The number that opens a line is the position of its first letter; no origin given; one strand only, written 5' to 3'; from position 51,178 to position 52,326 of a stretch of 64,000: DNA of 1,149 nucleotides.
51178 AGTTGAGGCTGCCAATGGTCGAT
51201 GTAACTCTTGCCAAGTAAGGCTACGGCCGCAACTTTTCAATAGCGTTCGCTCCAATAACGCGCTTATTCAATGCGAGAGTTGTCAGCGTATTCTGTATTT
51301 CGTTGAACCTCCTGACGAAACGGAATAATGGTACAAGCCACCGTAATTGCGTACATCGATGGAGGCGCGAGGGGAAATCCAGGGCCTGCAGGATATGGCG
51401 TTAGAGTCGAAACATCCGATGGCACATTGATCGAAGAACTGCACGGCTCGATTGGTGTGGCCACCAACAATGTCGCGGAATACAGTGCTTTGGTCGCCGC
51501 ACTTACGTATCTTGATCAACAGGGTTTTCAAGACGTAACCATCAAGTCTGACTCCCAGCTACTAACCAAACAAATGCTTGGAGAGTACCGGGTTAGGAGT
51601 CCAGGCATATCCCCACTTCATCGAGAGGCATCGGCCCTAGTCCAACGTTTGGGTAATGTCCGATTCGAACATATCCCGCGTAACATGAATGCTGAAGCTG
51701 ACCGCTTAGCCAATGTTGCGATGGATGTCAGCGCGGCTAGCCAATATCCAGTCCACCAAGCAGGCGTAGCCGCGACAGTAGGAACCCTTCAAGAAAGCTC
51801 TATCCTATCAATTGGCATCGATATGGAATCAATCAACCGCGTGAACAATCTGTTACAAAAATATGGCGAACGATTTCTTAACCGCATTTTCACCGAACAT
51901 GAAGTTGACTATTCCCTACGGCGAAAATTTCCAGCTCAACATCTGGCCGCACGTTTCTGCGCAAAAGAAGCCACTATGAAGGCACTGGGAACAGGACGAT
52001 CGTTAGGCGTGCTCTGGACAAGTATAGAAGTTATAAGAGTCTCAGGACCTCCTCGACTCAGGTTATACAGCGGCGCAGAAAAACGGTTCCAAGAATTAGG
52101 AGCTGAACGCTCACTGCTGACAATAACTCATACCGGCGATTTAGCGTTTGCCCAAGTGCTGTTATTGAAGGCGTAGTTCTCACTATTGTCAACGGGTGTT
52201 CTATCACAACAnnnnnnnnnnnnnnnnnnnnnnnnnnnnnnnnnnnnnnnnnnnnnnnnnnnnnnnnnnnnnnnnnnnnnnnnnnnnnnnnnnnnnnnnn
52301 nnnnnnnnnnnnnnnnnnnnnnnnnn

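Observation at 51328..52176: Single-ORF fusion of RNase HI with holo-ACP synthase (AcpS), downstream of a COG1579 zinc-ribbon gene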

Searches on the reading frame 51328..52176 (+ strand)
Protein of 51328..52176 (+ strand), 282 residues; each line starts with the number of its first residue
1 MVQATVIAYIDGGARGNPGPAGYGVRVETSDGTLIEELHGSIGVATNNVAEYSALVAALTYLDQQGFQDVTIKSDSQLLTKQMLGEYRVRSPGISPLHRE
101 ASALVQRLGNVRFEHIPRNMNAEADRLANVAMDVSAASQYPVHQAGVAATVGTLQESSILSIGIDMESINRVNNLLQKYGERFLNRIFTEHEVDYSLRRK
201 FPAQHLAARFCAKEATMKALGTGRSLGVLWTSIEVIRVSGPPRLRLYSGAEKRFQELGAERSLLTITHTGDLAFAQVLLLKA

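Call 3: search_protein_families(library=pfam, proteins=[window:51328-52176:+], max_evalue=0.01)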
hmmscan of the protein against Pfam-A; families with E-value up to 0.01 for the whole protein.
window:51328-52176:+ (282 aa): 3 families
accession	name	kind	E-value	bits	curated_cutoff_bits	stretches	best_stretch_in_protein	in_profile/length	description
PF13456.12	RVT_3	-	6.5e-20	71.7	21.6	1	11-130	3-122/123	Reverse transcriptase-like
PF01648.25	ACPS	-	3.3e-17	63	25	1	161-256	1-98/111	4'-phosphopantetheinyl transferase superfamily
PF00075.30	RNase_H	-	1.9e-10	41.5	25.8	1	5-129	3-137/141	RNase H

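Call 4: search_protein_families(library=ncbifam, proteins=[window:51328-52176:+], max_evalue=0.01)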
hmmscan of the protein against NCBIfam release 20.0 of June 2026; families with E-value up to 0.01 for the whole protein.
window:51328-52176:+ (282 aa): 20 families
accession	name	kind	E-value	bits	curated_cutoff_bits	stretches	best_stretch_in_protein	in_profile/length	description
NF005567.0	PRK07238.1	equivalog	3e-40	138.7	326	1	6-148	4-147/378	bifunctional RNase H/acid phosphatase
NF041306.1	RnaseHI_Halo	equivalog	1.8e-31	109.6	300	1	6-133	70-196/197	ribonuclease HI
NF011254.0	PRK14660.1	equivalog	6.6e-30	103.7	195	1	159-279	2-123/125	holo-[acyl-carrier-protein] synthase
NF011250.0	PRK14656.1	equivalog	1.9e-28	99.1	175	1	159-280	2-124/126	holo-[acyl-carrier-protein] synthase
NF011251.0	PRK14657.1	equivalog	1.6e-27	95.9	165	1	159-279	2-121/123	holo-[acyl-carrier-protein] synthase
NF041175.1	RNAseHI_Thmprot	equivalog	3e-27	95.2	140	1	21-136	19-137/143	ribonuclease HI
TIGR00556.1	pantethn_trn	domain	5e-24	84.8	45.35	1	159-279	2-125/128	phosphopantetheine--protein transferase domain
NF011253.0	PRK14659.1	equivalog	3.4e-21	76.1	156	1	159-279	2-119/123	holo-[acyl-carrier-protein] synthase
NF000832.0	PRK00070.3-2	equivalog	1.1e-20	74.1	107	1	159-278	2-113/116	holo-ACP synthase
NF011256.0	PRK14662.1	equivalog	3.3e-19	69.4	150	1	159-279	2-117/123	4'-phosphopantetheinyl transferase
TIGR00516.1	acpS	equivalog_domain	5.8e-19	68.6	59.8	1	159-279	2-120/125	holo-ACP synthase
NF011257.0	PRK14663.1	equivalog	8.3e-19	67.8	186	1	161-237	2-78/123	holo-[acyl-carrier-protein] synthase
NF010482.0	PRK13907.1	equivalog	2.2e-15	56.9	231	1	8-131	4-124/128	ribonuclease H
NF000831.0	PRK00070.3-1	equivalog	9.3e-13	48.2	124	1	158-279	2-127/130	holo-ACP synthase AcpS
NF005822.0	PRK07708.1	equivalog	9e-11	41.7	175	1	6-133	74-207/220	hypothetical protein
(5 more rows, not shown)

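Call 5: find_homologous_proteins(query=window:51328-52176:+)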
Query window:51328-52176:+ (282 aa): 6904 proteins with E <= 0.001 among 8000 candidates; the best 120 are listed.
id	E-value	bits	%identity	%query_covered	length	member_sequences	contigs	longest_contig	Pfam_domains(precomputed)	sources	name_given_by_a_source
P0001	8.1e-179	610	100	100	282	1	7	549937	PF13456.13,PF01648.26,PF00075.31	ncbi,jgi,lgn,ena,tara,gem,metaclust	tara:strand:- start:7456 stop:8304 length:849 start_codon:yes stop_codon:yes gene_type:complete|meta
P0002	5.3e-164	562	91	100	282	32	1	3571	PF13456.13,PF01648.26,PF00075.31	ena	-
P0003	2.5e-162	556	89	100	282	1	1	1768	PF13456.13,PF01648.26,PF00075.31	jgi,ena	-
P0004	3.2e-161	553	88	100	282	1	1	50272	PF13456.13,PF01648.26,PF00075.31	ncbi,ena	-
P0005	3.2e-161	553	88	100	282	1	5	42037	PF13456.13,PF01648.26,PF00075.31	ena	-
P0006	5.7e-161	552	88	100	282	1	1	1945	PF13456.13,PF01648.26,PF00075.31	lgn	-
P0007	5.7e-161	552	88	100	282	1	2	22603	PF13456.13,PF01648.26,PF00075.31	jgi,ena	-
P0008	1.5e-160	551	88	100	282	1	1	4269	PF13456.13,PF01648.26,PF00075.31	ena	-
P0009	3.9e-160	549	87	100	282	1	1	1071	PF13456.13,PF01648.26,PF00075.31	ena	-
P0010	6.0e-160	549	87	100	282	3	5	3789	PF13456.13,PF01648.26,PF00075.31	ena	-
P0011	4.0e-150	516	83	100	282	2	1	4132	PF13456.13,PF01648.26,PF00075.31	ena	-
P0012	3.8e-147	507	81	100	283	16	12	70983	PF13456.13,PF01648.26,PF00075.31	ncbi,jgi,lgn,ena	jgi:probable phosphoglycerate mutase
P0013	3.7e-144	497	79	100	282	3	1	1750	PF13456.13,PF01648.26,PF00075.31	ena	-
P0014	1.3e-126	439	70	100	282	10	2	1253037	PF13456.13,PF01648.26,PF00075.31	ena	-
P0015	3.1e-125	435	69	100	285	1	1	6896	PF13456.13,PF01648.26,PF00075.31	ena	-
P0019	1.4e-123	429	67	100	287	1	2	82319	PF13456.13,PF01648.26,PF00075.31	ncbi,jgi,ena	-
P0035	2.7e-112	392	62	100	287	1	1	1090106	PF13456.13,PF01648.26,PF00075.31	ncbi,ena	-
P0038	7.1e-112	391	62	100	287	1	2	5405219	PF13456.13,PF01648.26,PF00075.31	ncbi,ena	-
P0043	8.2e-111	388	63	100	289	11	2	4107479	PF13456.13,PF01648.26,PF00075.31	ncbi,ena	-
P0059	3.7e-107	376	62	99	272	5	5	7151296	PF13456.13,PF01648.26,PF00075.31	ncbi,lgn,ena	-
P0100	1.7e-99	351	57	99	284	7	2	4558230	PF13456.13,PF01648.26,PF00075.31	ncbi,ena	-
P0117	2.0e-95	337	58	99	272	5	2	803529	PF13456.13,PF01648.26,PF00075.31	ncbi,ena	-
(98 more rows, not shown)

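Call 6: search_solved_structures(query=window:51328-52176:+, max_evalue=0.001, show_alignments=3)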
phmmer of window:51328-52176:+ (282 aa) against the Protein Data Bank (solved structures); distinct sequences matched with E-value up to 0.001: 60.
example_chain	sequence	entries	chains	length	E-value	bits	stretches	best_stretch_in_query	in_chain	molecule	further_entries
3hst_B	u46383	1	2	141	1.9e-29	106.2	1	6-138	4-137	Protein Rv2228c/MT2287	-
3u3g_D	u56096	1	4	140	7.5e-28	101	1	6-134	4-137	Ribonuclease H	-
4h8k_A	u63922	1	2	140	3.7e-27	98.7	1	6-134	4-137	Ribonuclease H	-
4e19_A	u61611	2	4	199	2.3e-24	89.5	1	6-133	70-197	ribonuclease H1 | Ribonuclease HI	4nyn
3aly_A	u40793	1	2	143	2.3e-16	63.3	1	6-134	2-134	Putative uncharacterized protein ST0753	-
2ehg_A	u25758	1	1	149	2.5e-16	63.2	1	6-134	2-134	ribonuclease HI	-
3qmn_A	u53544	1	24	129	8.2e-13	51.7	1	158-279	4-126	Holo-[acyl-carrier-protein] synthase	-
2wdy_A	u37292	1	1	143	8.9e-13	51.6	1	154-278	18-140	HOLO-[ACYL-CARRIER-PROTEIN] SYNTHASE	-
5vbx_A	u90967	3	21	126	9.1e-13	51.5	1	158-278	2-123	Holo-[acyl-carrier-protein] synthase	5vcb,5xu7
2jbz_A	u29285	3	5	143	1.2e-12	51.2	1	154-278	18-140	HOLO-[ACYL-CARRIER-PROTEIN] SYNTHASE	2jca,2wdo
5xuh_A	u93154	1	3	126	1.2e-11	47.9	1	158-278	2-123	Holo-[acyl-carrier-protein] synthase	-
2wds_A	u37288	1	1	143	1.8e-11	47.3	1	154-276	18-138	HOLO-[ACYL-CARRIER-PROTEIN] SYNTHASE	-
5suv_A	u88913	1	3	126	2e-10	43.8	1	159-277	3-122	Holo-[acyl-carrier-protein] synthase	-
5cmo_A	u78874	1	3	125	2.6e-10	43.5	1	159-277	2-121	Holo-[acyl-carrier-protein] synthase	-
4v58_A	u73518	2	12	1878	3.1e-10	43.2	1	146-275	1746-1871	FATTY ACID SYNTHASE ALPHA SUBUNITS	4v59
2was_A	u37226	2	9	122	3.3e-08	36.6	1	162-273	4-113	3-OXOACYL-[ACYL-CARRIER-PROTEIN] SYNTHASE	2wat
2was_B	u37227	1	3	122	1.1e-07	34.9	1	162-273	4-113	3-OXOACYL-[ACYL-CARRIER-PROTEIN] SYNTHASE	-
2uv8_A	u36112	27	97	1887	1.3e-06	31.3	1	158-271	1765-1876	FATTY ACID SYNTHASE SUBUNIT ALPHA (FAS2) | FATTY ACID SYNTHASE SUBUNIT ALPHA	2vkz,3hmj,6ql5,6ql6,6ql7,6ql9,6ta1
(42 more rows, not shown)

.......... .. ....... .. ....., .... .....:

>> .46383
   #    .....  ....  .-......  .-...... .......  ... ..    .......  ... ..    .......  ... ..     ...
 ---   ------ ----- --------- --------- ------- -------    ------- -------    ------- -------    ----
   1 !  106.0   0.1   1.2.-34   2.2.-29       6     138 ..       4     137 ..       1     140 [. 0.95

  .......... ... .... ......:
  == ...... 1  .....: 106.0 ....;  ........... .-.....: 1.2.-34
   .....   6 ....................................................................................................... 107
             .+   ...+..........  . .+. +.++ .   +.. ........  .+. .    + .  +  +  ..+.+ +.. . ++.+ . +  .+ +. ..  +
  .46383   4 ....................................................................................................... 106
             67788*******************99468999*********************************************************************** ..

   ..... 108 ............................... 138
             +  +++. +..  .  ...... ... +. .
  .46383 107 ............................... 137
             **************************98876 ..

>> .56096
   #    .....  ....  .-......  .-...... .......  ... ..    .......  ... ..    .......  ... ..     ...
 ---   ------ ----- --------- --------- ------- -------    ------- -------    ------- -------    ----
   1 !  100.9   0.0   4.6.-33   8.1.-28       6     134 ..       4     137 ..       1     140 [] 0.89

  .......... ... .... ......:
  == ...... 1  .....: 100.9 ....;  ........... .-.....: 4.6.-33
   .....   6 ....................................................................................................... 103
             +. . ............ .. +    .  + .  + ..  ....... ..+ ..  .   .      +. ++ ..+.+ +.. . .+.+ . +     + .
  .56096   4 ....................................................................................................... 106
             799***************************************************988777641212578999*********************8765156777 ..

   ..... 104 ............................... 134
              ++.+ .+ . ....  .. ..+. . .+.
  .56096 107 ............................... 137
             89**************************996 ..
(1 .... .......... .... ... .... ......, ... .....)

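Call 7: list_cluster_members(proteins=[P0001, P0004, P0012, P0019, P0035, P0038, P0043, P0059, P0100, P0117])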
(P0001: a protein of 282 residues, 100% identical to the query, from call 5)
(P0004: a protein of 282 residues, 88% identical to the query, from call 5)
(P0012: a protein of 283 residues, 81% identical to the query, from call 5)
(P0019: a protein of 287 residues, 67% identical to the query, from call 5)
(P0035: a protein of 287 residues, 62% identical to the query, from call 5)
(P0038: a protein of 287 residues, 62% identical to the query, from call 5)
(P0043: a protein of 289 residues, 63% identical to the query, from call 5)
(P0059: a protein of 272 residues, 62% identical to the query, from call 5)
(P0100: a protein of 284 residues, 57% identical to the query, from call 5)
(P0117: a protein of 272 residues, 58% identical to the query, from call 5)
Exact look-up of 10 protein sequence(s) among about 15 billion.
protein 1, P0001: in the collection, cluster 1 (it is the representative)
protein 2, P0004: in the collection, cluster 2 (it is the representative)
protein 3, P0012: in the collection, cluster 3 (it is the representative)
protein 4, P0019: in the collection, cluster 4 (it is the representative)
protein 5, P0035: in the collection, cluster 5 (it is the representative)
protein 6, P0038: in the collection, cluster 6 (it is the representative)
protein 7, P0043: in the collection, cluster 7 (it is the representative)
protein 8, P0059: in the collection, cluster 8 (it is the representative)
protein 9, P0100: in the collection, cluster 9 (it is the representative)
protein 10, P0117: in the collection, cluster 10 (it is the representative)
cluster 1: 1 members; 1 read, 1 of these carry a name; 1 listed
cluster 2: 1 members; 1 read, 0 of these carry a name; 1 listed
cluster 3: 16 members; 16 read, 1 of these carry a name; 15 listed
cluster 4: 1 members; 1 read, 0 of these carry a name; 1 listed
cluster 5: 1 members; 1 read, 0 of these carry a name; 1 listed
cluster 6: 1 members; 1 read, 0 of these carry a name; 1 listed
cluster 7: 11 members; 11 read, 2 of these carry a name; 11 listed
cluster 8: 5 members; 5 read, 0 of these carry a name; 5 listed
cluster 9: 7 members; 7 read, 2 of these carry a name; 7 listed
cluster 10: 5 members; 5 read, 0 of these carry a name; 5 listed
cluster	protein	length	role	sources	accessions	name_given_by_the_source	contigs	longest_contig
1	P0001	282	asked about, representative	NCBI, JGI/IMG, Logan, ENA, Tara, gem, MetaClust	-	strand:- start:7456 stop:8304 length:849 start_codon:yes stop_codon:yes gene_type:complete | TARA_125_MIX_0.22-3_scaffold50847_1_gene52522 COG0328 K15634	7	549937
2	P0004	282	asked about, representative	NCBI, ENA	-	-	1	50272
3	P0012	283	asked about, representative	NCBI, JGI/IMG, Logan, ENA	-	probable phosphoglycerate mutase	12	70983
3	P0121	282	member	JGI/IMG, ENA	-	-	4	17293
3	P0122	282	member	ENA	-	-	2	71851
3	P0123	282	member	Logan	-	-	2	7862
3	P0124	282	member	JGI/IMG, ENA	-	-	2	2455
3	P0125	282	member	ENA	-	-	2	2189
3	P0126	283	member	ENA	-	-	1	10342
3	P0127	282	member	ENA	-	-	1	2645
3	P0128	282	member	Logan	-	-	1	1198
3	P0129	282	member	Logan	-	-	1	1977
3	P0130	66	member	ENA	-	-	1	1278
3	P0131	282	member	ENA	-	-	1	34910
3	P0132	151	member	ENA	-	-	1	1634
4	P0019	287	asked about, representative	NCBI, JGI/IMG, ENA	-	-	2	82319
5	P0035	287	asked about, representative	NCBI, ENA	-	-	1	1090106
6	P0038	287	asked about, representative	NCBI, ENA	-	-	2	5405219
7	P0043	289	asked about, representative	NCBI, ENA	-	-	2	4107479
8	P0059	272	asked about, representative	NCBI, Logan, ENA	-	-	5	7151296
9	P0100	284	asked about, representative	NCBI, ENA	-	-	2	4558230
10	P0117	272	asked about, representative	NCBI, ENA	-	-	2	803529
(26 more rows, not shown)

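Call 12: find_related_loci(query=A1, collection=genome_contigs, flank=6000)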
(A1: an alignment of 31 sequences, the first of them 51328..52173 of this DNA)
Query A1 (282 aa) in genome_contigs; peptide patterns used: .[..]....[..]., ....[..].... (x = any residue, [..] = any of these).
600 stretches matched a pattern (row limit reached: there are more); 583 encode a relative of the query (tblastn E <= 1e-3); the best 80 are kept; 79 distinct loci.
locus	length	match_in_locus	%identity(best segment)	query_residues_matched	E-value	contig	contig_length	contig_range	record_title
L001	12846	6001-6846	91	1-282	7e-175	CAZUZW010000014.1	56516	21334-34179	MAG TPA_asm: uncultured Vicinamibacteraceae bacterium isolate SRP092796_co5_198 genome assembly, contig: NODE_301_length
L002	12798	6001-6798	63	5-280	3e-110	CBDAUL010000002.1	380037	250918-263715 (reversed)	MAG: Vicinamibacterales bacterium isolate 3187d3cd-29f7-40f2-88d1-47a6769d9de4 genome assembly, contig: contig_2, whole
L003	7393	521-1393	56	2-280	3e-102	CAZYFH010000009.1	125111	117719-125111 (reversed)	MAG TPA_asm: uncultured Vicinamibacteraceae bacterium isolate SRP092902_co1_105 genome assembly, contig: NODE_74_length_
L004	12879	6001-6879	58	2-280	5e-101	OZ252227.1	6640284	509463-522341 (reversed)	MAG: Vicinamibacterales bacterium isolate cd9bc89c-c98a-4b3d-bcbe-5a790f0e95a9 genome assembly, chromosome: 1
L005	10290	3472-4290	55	6-280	4e-99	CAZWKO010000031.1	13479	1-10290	MAG TPA_asm: uncultured Vicinamibacteraceae bacterium isolate SRP077602_co4_670 genome assembly, contig: NODE_8228_lengt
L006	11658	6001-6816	55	6-280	6e-93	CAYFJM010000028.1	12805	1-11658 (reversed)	MAG TPA_asm: uncultured Vicinamibacteraceae bacterium isolate ERP001736_co2_35 genome assembly, contig: NODE_2006_length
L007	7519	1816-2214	66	6-138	1e-56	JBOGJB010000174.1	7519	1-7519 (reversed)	MAG: Vicinamibacterales bacterium isolate M3-S_metawrap_bin.293 k127_4198526, whole genome shotgun sequence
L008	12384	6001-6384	66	6-133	4e-55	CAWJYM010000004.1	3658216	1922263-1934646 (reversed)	MAG: uncultured Acidobacteriota bacterium isolate MFD06742.bin.1.259 genome assembly, contig: contig_3210, whole genome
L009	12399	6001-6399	65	6-138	2e-54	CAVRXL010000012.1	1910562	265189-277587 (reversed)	MAG: uncultured Acidobacteriota bacterium isolate MFD06229.bin.1.246 genome assembly, contig: contig_8661, whole genome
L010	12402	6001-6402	62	2-135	1e-51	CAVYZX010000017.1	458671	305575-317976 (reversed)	MAG: uncultured Acidobacteriota bacterium isolate MFD02242.bin.1.362 genome assembly, contig: contig_27011, whole genome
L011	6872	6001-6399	62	6-138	1e-51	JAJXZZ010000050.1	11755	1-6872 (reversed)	MAG: Acidobacteria bacterium isolate BP8.bin110 NODE_8586_length_11755_cov_2.125817, whole genome shotgun sequence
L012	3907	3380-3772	62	3-133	8e-52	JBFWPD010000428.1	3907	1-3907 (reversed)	MAG: Vicinamibacterales bacterium isolate CA_2019_TPBF_151 NODE_88149_length_3907_cov_3.397884_TPBF, whole genome shotgu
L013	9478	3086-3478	60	5-135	3e-51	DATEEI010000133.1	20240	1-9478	MAG TPA_asm: Vicinamibacterales bacterium isolate SMAG_U8729 k141_1256037, whole genome shotgun sequence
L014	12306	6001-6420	61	6-146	9e-51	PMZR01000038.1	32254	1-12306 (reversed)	MAG: Acidobacteria bacterium isolate fen_186 73.20110800_E3D.77_contig_21216, whole genome shotgun sequence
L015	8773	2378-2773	61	5-136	6e-50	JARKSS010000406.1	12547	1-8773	MAG: Vicinamibacterales bacterium isolate Seed_maxbin.097_sub k141_461207, whole genome shotgun sequence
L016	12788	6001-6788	64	6-269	3e-81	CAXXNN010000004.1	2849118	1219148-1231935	MAG: Vicinamibacterales bacterium isolate 584f8af7-9898-40e5-a533-8d11c034b1eb genome assembly, contig: contig_4, whole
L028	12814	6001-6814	61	7-282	3e-78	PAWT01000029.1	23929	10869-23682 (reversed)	MAG: Acidobacteria bacterium isolate SAT1339 61651, whole genome shotgun sequence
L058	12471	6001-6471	47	3-155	9e-39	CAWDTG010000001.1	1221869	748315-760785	MAG: uncultured Acidobacteriaceae bacterium isolate MFD05377.bin.1.149 genome assembly, contig: contig_101479, whole gen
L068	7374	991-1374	51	6-133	6e-38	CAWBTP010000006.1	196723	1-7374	MAG: uncultured Acidimicrobiia bacterium isolate MFD05454.bin.1.192 genome assembly, contig: contig_16301, whole genome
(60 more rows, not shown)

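Call 17: search_protein_families(library=pfam, proteins=[L008:6419-7219:-, L008:5998-6405:+, L008:7188-7568:+, L008:5136-5882:+], max_evalue=0.001)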
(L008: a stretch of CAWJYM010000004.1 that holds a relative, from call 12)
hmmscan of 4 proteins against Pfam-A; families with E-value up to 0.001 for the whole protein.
L008:6419-7219:- (266 aa): 1 family
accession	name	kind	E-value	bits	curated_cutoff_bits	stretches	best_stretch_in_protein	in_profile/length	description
PF02578.20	Cu-oxidase_4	-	2e-60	204.6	22.9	1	58-262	32-237/238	Multi-copper polyphenol oxidoreductase laccase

L008:5998-6405:+ (135 aa): 2 families
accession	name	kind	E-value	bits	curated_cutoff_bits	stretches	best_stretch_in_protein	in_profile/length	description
PF13456.12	RVT_3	-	3.8e-25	88.6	21.6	1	7-126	3-122/123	Reverse transcriptase-like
PF00075.30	RNase_H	-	7.3e-09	36.4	25.8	1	3-126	5-138/141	RNase H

L008:7188-7568:+ (126 aa): 1 family
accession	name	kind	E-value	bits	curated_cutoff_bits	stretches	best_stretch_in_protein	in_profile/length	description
PF01648.25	ACPS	-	1.9e-19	70.2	25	1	5-103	1-101/111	4'-phosphopantetheinyl transferase superfamily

L008:5136-5882:+ (248 aa): 4 families
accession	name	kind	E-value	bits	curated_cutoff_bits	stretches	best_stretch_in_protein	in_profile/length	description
PF24481.2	CT398_CC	-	1.8e-15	57.7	27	1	11-184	1-177/180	CT398-like coiled coil hairpin domain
PF02591.20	Zn_ribbon_9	-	1.8e-11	44.3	29.1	1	199-230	2-33/33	C4-type zinc ribbon domain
PF24627.1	PUMA_CC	-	2.7e-06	27.7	30.1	0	31-80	2-51/74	PUMA coiled-coil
PF13870.11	CCDC113_CCDC96_CC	-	0.00027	21.1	31.6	1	18-111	79-175/177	CCDC113/CCDC96, coiled-coil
